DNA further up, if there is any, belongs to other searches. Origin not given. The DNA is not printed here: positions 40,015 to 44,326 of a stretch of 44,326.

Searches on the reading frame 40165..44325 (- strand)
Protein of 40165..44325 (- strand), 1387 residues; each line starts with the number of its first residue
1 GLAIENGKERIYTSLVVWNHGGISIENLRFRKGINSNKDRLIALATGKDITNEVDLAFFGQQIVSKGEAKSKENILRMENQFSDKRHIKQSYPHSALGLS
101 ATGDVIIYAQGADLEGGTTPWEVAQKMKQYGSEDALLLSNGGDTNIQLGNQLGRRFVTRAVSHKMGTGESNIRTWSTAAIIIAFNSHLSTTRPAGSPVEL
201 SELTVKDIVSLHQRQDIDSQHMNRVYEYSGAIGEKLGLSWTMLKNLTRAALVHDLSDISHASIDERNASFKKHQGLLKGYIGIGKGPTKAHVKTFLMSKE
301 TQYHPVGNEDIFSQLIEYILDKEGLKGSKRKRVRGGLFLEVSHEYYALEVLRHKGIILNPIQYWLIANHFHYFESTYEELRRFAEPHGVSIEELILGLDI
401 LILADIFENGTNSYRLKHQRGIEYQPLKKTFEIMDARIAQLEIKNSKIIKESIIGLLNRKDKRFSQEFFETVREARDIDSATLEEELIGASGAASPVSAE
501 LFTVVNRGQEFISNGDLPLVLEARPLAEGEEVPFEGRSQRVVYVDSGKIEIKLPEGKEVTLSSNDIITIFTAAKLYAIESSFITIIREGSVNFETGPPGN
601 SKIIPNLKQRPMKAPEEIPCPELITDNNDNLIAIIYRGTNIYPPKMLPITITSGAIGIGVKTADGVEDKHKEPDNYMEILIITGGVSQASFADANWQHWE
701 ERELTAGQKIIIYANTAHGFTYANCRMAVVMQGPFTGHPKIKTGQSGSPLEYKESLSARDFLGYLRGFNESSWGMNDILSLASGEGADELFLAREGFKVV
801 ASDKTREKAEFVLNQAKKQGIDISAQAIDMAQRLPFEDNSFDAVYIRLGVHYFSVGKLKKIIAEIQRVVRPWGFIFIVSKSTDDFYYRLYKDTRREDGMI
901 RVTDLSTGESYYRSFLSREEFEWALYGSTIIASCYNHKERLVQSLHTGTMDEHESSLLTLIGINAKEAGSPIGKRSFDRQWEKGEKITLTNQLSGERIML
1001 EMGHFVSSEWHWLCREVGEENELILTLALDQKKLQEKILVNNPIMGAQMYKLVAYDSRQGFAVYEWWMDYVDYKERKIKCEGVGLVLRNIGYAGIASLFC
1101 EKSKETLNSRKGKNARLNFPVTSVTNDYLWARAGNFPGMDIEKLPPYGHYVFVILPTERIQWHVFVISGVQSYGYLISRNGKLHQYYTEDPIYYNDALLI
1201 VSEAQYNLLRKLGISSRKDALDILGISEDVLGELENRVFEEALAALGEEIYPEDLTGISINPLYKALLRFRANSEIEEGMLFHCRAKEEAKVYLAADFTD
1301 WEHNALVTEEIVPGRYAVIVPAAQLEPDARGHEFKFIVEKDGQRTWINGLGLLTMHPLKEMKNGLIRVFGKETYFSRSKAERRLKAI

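Call 17: search_protein_families(library=pfam, proteins=[window:40165-44325:-], max_evalue=0.001)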
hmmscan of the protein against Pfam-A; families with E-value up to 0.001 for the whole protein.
window:40165-44325:- (1387 aa): 6 families
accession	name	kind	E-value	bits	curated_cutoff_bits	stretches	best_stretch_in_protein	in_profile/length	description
PF13649.12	Methyltransf_25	-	7.3e-14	52.7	27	1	778-873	1-97/97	Methyltransferase domain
PF08241.18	Methyltransf_11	-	2.3e-12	47.8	21.2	1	779-877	1-95/95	Methyltransferase domain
PF13847.12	Methyltransf_31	-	3.1e-08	33.9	27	1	778-890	7-123/145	Methyltransferase domain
PF03848.20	TehB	-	5.1e-07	29.8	20.4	1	778-885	34-141/193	Tellurite resistance protein TehB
PF09992.14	NAGPA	-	3.9e-05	24.4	25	1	45-146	53-144/169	Phosphodiester glycosidase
PF01209.24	Ubie_methyltran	-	7.3e-05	22.7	20.1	1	793-881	69-155/233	ubiE/COQ5 methyltransferase family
